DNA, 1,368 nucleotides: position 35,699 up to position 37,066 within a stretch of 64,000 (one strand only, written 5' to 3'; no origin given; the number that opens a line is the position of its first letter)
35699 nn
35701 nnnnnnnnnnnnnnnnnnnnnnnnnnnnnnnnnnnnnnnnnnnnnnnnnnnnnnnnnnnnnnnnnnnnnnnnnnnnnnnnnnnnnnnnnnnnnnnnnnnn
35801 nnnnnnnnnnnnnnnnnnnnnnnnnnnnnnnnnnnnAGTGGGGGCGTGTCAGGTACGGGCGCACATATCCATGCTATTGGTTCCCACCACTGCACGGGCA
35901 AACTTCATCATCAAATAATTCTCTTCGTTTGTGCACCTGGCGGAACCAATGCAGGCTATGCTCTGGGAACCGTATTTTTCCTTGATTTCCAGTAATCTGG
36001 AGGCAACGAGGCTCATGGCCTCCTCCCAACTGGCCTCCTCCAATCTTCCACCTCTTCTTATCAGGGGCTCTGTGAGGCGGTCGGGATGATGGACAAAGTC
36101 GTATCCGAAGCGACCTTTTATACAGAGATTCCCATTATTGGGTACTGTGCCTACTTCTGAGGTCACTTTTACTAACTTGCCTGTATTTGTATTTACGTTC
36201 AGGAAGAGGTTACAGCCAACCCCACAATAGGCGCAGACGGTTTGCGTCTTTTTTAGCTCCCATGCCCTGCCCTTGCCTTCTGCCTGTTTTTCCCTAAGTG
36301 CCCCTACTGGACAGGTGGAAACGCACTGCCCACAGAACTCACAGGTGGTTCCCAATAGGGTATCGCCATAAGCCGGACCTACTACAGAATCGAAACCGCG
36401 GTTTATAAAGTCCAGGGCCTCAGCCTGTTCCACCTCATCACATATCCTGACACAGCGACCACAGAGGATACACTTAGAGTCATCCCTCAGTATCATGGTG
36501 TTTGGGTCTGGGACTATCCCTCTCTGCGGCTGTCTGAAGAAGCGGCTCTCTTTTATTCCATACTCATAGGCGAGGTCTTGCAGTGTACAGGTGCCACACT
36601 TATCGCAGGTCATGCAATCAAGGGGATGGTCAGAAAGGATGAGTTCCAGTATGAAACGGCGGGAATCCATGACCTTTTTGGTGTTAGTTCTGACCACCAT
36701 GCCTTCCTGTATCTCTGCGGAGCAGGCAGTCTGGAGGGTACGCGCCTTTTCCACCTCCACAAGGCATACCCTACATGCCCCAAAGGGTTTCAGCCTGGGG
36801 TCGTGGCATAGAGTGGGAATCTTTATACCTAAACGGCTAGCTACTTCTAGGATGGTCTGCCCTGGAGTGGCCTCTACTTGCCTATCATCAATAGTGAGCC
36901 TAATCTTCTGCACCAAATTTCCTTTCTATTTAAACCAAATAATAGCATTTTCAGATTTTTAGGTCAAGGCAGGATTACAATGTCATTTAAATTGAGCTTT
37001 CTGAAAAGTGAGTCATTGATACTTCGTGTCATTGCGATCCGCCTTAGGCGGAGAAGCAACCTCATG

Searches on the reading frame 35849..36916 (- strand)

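Call 52: search_protein_families(library=ncbifam, proteins=[window:35849-36916:-], max_evalue=0.00001)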
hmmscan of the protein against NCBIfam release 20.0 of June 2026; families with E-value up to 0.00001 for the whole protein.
window:35849-36916:- (355 aa): 24 families
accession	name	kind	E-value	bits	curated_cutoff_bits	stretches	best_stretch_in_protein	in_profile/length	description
TIGR01973.1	NuoG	equivalog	1.4e-90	304.8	470.05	1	7-351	1-336/606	NADH-quinone oxidoreductase subunit NuoG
NF005895.0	PRK07860.1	equivalog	4.8e-76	256.4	802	1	3-354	16-361/811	NADH-quinone oxidoreductase subunit G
NF040763.1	FeFe_hydrog_A6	exception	1.7e-73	248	765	1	5-213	1-211/571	NADH-dependent [FeFe] hydrogenase, group A6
NF006305.0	PRK08493.1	equivalog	1.3e-56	192.2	591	1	4-280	1-295/819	NADH-quinone oxidoreductase subunit G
NF005745.0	PRK07569.1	equivalog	8.5e-55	185.7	333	1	5-212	4-212/238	bidirectional hydrogenase complex protein HoxU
TIGR01591.1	Fdh-alpha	equivalog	7.2e-51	173.1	666.25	1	226-354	1-127/672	formate dehydrogenase subunit alpha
NF040762.1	Hydr_FeFe_Clost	exception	5.8e-44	150.7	900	1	6-211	2-208/572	ferredoxin hydrogenase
NF009454.0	PRK12814.1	equivalog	1.1e-28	100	916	1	3-103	2-102/657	putative NADPH-dependent glutamate synthase small subunit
NF047855.1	AssmNtatRedNasC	equivalog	7.2e-28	97.3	1100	1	220-354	17-151/708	assimilatory nitrate reductase catalytic subunit NasC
NF010055.0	PRK13532.1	equivalog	9.3e-19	67.1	904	1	214-354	33-178/830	nitrate reductase catalytic subunit NapA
NF012032.0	PRK15488.1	equivalog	8.6e-18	63.7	694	1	190-347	14-166/759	thiosulfate reductase PhsA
TIGR01706.1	NAPA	equivalog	6.2e-17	61.2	930.55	1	218-354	37-178/830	periplasmic nitrate reductase subunit alpha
TIGR02512.1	FeFe_hydrog_A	subfamily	3e-15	56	405.95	1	142-214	2-75/375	[FeFe] hydrogenase, group A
NF041323.1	Nitr_red_NasA_Halo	equivalog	3.5e-15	55.6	1000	1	231-350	3-120/673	assimilatory nitrate reductase NasA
TIGR01553.1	formate-DH-alph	equivalog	2.2e-13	48.9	814.2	1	220-343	41-183/1009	formate dehydrogenase-N subunit alpha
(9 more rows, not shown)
